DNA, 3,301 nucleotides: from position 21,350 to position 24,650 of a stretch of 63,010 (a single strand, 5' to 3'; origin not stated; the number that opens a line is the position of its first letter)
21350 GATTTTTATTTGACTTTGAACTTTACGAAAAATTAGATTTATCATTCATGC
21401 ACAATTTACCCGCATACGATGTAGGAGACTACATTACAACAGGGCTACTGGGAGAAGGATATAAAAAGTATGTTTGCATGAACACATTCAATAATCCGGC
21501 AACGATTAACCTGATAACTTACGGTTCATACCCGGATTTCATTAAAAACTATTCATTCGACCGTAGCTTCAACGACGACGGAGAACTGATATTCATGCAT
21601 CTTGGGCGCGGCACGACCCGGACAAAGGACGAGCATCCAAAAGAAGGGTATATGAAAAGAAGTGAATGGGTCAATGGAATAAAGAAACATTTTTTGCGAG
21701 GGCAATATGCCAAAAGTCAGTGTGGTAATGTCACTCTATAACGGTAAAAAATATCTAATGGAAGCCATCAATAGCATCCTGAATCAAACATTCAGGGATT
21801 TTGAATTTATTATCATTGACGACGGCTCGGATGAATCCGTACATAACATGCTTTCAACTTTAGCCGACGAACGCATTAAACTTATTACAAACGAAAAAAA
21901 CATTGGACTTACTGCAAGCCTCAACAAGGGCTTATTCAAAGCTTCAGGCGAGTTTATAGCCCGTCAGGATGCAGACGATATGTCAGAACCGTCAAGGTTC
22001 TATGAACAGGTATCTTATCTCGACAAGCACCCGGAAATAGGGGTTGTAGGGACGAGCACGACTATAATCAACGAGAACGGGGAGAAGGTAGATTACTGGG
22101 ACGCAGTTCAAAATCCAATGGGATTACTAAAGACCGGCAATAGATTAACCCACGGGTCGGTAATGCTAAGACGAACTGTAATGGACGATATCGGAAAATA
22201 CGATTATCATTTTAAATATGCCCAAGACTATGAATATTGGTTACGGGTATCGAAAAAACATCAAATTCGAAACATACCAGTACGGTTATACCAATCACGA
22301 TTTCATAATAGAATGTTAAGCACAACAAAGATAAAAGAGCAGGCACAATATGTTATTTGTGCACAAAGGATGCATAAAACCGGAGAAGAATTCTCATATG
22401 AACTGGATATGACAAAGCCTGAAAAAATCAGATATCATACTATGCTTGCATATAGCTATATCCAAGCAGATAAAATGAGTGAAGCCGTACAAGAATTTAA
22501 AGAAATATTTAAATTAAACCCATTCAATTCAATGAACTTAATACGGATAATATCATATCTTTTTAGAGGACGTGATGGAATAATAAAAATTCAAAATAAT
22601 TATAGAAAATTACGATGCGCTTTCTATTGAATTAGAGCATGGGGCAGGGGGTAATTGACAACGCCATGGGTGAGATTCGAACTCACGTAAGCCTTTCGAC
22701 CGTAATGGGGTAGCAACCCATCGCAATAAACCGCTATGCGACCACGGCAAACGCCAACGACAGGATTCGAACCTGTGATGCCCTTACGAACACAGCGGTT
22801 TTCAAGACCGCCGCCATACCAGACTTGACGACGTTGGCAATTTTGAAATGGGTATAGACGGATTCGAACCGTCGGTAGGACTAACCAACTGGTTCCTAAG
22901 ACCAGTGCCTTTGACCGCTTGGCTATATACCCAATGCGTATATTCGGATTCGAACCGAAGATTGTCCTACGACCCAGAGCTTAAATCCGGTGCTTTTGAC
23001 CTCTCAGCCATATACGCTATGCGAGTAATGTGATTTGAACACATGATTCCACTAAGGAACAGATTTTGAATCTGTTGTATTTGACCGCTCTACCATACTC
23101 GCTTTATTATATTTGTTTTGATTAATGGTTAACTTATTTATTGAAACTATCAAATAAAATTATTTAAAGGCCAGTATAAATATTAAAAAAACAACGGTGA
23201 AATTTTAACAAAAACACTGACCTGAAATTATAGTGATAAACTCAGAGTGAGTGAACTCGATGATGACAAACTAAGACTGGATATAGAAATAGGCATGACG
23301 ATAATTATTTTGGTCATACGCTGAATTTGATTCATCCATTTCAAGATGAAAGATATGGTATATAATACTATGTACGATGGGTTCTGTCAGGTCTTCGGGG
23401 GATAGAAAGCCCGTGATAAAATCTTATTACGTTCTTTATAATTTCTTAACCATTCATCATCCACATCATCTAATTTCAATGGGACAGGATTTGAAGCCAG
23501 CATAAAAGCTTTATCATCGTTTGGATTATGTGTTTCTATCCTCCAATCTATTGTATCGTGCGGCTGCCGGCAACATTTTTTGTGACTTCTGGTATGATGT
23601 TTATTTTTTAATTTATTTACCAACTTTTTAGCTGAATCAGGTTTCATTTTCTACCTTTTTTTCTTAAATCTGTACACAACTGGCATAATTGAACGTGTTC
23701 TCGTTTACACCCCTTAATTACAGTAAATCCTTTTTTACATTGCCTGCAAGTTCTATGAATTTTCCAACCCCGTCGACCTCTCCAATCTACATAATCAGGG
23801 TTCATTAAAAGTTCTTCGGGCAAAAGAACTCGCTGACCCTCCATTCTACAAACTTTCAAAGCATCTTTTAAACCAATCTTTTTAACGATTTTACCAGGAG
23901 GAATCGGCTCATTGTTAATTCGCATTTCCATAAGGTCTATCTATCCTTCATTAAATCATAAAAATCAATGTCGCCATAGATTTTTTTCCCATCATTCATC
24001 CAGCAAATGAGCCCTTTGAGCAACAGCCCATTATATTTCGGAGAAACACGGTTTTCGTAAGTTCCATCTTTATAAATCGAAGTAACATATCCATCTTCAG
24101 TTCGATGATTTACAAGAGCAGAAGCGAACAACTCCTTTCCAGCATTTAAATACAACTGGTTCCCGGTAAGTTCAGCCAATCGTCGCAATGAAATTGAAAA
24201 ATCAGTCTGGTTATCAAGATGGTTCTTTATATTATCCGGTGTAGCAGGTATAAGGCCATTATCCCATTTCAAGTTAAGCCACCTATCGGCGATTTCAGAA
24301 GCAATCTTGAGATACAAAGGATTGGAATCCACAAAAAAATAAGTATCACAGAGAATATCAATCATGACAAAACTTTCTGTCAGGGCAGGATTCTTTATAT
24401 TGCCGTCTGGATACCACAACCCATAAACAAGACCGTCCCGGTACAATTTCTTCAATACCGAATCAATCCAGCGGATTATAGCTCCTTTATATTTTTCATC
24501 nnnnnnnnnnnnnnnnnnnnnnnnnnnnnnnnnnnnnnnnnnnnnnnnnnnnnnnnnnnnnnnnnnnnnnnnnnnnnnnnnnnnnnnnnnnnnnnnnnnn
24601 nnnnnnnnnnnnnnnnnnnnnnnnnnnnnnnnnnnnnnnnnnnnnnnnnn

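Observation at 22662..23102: Tandem array of five class II (long variable arm) tRNAs only: Ser-GCU, Ser-UGA, Leu-UAG, Leu-UAA, Leu-CAA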

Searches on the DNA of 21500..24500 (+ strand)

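Call 6: search_dna_similar(query=window:21500-24500:+, collection=phages, mode=distant)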
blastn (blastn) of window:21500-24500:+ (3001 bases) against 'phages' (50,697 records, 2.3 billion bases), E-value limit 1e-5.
No match.

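Call 60: search_dna_similar(query=window:22662-23102:-, collection=plasmids, mode=distant, max_evalue=1, max_rows=30)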
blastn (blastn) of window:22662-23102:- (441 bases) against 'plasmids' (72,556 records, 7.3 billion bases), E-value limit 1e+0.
Records with a match: 3; places in all: 3; records where one place covers at least 80% of the query: 0.
Best place of each record, by identity: 60-80% 3.
By first word of the organism name: Neisseria 2; Bosea 1.
By predicted mobility (MOB-suite, as given by PLSDB): non-mobilizable 3.
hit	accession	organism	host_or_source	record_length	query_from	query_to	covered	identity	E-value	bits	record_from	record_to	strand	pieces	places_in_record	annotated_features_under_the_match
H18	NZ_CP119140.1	Neisseria gonorrhoeae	Homo sapiens,whole organism,blood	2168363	361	434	17%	73.3%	4e-1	43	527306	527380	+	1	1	none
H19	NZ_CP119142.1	Neisseria gonorrhoeae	Homo sapiens,whole organism,synovial ...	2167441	361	434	17%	73.3%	4e-1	43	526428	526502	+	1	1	none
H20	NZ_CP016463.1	Bosea sp. RAC05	Microbial isolate,Algal phycosphere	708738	285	340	13%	76.8%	4e-1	44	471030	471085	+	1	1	none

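Call 61: search_dna_similar(query=window:22662-23102:-, collection=phages, mode=distant, max_evalue=1, max_rows=30)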
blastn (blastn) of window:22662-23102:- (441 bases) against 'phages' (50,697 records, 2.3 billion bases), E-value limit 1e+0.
Records with a match: 23; places in all: 23; records where one place covers at least 80% of the query: 0.
Best place of each record, by identity: >=99% 2; 95-99% 6; 90-95% 3; 80-90% 7; 60-80% 5.
By first word of the organism name: Acinetobacter 8; Fusobacterium 4; Erwinia 2; Escherichia 1; Dulem 1; Bacteriophage 1; uncultured 1; Morganella 1; Streptomyces 1; Pseudomonas 1; and 2 more.
By host as written in the record: Acinetobacter baumannii 3; - 2; Fusobacterium nucleatum ATCC 10953 2; Fusobacterium nucleatum 2; Erwinia billingiae 2; Acinetobacter baumannii YMC13/03/R2096 2; Escherichia coli FORC82 1; Propithecus coquereli 1; and 8 more.
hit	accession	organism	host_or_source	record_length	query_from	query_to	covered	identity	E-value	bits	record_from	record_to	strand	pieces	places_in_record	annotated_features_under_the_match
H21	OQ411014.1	Escherichia phage EJP2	Escherichia coli FORC82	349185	361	434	17%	74.7%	1e-1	44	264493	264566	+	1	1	tRNA-Ser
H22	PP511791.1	Dulem virus 39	Propithecus coquereli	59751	292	355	15%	78.1%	1e-2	46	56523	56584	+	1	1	none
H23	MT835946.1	Bacteriophage sp.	human fecal samples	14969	281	339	13%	78.0%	4e-1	42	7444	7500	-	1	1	record has no annotation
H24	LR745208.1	uncultured phage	metagenomic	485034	289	344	13%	79.7%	1e-1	43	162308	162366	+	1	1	record has no annotation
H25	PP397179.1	Morganella phage vB_Mm5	Morganella morganii 5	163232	289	341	12%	77.4%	1e-1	43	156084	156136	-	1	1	tRNA-Ser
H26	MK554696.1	Fusobacterium phage Fnu1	Fusobacterium nucleatum ATCC 10953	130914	27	71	10%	81.3%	4e-1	41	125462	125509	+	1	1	none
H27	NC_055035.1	Fusobacterium phage Fnu1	Fusobacterium nucleatum ATCC 10953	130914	27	71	10%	81.3%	4e-1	41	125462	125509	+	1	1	none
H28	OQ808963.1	Fusobacterium phage vB_FnuS_FNU2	Fusobacterium nucleatum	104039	27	71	10%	81.3%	4e-1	41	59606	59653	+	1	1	tRNA-Tyr | hypothetical protein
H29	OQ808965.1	Fusobacterium phage vB_FnuS_FNU3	Fusobacterium nucleatum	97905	27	71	10%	81.3%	4e-1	41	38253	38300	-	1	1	tRNA-Tyr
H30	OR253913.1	Streptomyces phage Dennebes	Streptomyces mirabilis NRRL B-2400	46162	178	214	8%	89.2%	1e-2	46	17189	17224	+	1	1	26: tRNA-Leu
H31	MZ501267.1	Erwinia phage AH04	Erwinia billingiae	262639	315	350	8%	88.9%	4e-2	45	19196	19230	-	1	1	19: tRNA-Cys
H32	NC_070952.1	Erwinia phage AH04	Erwinia billingiae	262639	315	350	8%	88.9%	4e-2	45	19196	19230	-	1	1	19: tRNA-Cys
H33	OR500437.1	Pseudomonas phage vB_PF_Y1-MI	Pseudomonas fluorescens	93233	413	440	6%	92.9%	1e-1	43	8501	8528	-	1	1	tRNA-Cys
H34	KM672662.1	Acinetobacter phage YMC13/03/R2096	Acinetobacter baumannii YMC13/03/R2096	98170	141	167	6%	96.3%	4e-2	46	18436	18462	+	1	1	tRNA-Gly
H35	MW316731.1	Acinetobacter phage Mithridates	Acinetobacter baumannii strain LUH 5533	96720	141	167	6%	96.3%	4e-2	46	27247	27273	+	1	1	tRNA-Gly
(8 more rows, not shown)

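Call 78: search_rna_families(source=window, start=22400, end=24000, threshold=evalue, max_evalue=1, show_alignments=5)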
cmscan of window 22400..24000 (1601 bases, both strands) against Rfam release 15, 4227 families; matches with E-value up to 1: 9.
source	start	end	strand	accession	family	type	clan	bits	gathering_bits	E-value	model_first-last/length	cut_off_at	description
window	22849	22932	-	RF00005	tRNA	Gene; tRNA;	CL00001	64.2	29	3.1e-13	1-71/71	no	tRNA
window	23020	23102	-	RF00005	tRNA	Gene; tRNA;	CL00001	59.5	29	6e-12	1-71/71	no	tRNA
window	22935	23017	-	RF00005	tRNA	Gene; tRNA;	CL00001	55.4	29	8.3e-11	1-71/71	no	tRNA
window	22752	22838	-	RF00005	tRNA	Gene; tRNA;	CL00001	54.5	29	1.5e-10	1-71/71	no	tRNA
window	22662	22748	-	RF00005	tRNA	Gene; tRNA;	CL00001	52.5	29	5.2e-10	1-71/71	no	tRNA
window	22849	22896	+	RF04351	Plastid-psbl-rps4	Cis-reg;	-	24.5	68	0.023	1-53/53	no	Plastid-psbl-rps4 3UTR RNA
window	22934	23017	+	RF04354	Plastid-ycf2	Cis-reg;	-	23.9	65.7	0.041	1-75/75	no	Plastid-ycf2 5UTR RNA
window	23019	23102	+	RF04354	Plastid-ycf2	Cis-reg;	-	23.3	65.7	0.059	1-75/75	no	Plastid-ycf2 5UTR RNA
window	22848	22932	+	RF04354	Plastid-ycf2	Cis-reg;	-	19.6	65.7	0.61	1-75/75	no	Plastid-ycf2 5UTR RNA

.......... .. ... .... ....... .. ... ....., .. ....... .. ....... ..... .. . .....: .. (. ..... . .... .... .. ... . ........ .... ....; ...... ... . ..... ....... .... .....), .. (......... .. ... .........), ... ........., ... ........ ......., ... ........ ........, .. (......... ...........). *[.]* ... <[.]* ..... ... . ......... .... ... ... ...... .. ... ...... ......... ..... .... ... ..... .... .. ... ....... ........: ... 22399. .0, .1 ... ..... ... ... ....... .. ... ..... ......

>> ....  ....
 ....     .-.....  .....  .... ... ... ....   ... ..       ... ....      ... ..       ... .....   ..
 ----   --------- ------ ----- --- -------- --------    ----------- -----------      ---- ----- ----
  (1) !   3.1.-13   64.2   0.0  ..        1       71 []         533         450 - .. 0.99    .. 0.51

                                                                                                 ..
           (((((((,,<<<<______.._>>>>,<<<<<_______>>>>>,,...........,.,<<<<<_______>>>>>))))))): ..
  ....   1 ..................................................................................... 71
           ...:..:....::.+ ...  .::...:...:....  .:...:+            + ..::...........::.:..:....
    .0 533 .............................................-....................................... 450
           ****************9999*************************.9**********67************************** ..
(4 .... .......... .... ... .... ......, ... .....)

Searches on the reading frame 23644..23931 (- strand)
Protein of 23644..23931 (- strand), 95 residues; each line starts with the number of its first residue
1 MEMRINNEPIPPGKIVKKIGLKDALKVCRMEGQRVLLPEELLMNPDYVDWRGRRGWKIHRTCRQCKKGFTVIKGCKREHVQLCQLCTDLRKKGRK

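Call 9: search_protein_families(library=pfam, proteins=[window:23644-23931:-], max_evalue=0.01)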
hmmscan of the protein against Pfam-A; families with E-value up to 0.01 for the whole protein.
window:23644-23931:- (95 aa): 0 families

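Call 71: find_related_loci(query=window:23644-23931:-, collection=viral_contigs, flank=10000)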
Query window:23644-23931:- (95 aa) in viral_contigs; peptide patterns used: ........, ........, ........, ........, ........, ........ (x = any residue, [..] = any of these).
12 stretches matched a pattern, but none encodes a relative of the query by tblastn (E <= 1e-3).

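Call 92: predict_structure(alignment_id=A3)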
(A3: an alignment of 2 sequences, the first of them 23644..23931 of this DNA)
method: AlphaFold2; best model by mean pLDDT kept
length: 95 residues; sequences in the alignment: 2
mean_pLDDT: 46.6   pTM: 0.31
mean pLDDT of the five models: 46.6, 43.4, 40.5, 36.9, 35.4
residues with pLDDT >= 90: 0; 70-90: 0; 50-70: 30; < 50: 65
segments of 3 or more residues with pLDDT < 50: 1-21, 27-30, 32-58, 68-75, 93-95
pLDDT, mean of each block of 10 residues (from residue 1): 37 41 50 42 45 48 52 46 56 51
secondary structure, 60 per line:
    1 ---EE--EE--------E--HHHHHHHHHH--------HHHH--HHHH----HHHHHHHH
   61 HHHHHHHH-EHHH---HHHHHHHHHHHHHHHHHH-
elements in order: H21-30 H39-42 H45-48 H53-68 H77-94
